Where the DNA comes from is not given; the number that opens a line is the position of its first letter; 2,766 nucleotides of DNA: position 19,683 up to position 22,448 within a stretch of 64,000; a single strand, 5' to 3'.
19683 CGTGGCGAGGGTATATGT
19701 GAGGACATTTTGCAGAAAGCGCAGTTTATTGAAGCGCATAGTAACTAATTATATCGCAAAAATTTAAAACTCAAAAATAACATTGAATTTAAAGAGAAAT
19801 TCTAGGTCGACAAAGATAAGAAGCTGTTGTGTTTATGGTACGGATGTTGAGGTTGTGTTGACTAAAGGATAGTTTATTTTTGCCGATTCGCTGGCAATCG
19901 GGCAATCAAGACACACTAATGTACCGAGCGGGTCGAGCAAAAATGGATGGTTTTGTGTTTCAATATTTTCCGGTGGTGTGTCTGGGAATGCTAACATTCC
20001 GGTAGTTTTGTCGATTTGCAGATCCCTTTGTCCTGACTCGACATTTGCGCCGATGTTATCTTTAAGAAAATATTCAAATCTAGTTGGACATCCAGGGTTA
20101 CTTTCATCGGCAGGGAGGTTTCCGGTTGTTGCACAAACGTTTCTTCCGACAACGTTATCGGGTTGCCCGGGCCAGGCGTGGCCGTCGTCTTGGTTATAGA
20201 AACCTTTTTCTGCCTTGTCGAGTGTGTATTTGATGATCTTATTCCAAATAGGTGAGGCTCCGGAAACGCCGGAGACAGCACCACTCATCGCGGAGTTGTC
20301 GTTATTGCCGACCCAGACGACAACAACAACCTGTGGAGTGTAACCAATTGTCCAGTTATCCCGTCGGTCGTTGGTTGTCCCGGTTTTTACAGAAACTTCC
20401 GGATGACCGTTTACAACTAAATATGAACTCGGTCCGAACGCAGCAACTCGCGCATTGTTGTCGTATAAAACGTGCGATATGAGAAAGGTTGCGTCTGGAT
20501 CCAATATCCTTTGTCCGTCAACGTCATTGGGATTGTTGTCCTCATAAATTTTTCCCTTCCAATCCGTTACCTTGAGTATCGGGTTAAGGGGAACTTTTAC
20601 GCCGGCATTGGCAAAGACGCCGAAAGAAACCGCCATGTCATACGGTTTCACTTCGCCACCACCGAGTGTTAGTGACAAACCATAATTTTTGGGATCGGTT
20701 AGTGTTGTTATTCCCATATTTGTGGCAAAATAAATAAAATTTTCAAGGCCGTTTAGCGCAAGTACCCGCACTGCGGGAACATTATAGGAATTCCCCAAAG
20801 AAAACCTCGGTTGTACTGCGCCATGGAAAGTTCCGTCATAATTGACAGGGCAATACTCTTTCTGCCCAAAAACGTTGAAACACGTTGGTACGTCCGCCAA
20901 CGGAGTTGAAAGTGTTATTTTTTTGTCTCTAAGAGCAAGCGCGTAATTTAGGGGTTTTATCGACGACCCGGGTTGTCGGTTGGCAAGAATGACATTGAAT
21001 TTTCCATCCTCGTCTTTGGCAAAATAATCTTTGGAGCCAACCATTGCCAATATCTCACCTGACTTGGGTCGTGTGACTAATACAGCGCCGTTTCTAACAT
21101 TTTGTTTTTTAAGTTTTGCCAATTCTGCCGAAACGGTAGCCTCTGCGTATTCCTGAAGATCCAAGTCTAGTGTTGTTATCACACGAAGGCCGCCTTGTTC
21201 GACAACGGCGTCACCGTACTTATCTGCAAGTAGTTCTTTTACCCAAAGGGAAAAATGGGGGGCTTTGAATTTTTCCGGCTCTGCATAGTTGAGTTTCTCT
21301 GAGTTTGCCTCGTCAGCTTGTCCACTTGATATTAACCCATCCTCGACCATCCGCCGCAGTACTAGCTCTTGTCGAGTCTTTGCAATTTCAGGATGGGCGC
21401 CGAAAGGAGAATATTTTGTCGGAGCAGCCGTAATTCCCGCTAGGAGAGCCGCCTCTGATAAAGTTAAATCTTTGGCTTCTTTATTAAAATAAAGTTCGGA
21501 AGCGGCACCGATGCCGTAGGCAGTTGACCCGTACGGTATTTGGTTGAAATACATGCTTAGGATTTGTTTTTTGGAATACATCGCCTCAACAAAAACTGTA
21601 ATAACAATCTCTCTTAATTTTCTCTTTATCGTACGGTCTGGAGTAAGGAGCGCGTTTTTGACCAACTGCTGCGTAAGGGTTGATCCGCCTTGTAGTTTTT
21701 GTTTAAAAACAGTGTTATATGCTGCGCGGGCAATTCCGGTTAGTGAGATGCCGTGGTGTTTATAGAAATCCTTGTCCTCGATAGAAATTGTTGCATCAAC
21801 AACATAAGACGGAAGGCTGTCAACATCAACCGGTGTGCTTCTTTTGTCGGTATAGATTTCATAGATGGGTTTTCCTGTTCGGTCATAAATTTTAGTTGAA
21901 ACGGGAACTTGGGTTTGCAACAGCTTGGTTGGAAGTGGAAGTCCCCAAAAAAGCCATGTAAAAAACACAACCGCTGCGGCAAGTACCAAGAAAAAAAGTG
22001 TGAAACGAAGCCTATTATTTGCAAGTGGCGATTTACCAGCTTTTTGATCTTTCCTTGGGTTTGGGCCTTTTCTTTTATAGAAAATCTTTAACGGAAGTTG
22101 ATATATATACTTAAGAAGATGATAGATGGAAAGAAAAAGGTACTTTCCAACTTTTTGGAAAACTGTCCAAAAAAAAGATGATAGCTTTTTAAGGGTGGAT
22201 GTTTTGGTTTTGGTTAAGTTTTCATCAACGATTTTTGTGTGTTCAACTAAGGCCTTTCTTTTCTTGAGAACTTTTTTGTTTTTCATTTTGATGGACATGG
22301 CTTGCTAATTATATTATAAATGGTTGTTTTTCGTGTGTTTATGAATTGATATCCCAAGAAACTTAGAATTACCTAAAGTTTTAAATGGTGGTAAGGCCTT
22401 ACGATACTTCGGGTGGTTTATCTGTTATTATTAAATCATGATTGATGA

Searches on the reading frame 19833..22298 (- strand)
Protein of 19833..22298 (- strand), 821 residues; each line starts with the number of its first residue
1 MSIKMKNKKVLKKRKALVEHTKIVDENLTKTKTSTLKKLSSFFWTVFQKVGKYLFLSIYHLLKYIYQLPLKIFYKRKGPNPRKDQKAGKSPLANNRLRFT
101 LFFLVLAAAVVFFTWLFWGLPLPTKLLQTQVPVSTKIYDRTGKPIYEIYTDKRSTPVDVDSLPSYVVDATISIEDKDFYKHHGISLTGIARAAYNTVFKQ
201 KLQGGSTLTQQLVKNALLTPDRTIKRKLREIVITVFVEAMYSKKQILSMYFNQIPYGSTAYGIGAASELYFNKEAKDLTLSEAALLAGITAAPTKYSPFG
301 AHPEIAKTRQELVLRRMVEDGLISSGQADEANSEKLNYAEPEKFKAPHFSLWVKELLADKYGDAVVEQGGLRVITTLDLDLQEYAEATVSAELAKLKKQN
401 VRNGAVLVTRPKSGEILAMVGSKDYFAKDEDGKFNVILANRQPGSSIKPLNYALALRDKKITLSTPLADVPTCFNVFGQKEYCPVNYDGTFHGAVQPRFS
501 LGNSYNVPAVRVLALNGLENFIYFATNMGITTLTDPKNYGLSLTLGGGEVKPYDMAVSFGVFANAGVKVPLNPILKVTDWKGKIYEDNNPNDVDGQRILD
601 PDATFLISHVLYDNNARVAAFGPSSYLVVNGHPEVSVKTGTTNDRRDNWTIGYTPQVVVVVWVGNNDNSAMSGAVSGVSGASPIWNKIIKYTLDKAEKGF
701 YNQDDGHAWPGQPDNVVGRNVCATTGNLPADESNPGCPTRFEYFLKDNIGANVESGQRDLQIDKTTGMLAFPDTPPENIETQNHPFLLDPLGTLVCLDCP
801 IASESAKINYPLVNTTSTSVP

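Call 77: search_protein_families(library=pfam, proteins=[window:19833-22298:-], max_evalue=0.0001)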
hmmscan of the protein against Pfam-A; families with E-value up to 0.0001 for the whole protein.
window:19833-22298:- (821 aa): 2 families
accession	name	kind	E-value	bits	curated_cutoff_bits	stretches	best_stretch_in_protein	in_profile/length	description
PF00912.28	Transgly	-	9.6e-61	204.7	27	1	142-317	2-177/178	Transglycosylase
PF00905.27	Transpeptidase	-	2.7e-12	46.9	22.1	1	404-676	1-290/299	Penicillin binding protein transpeptidase domain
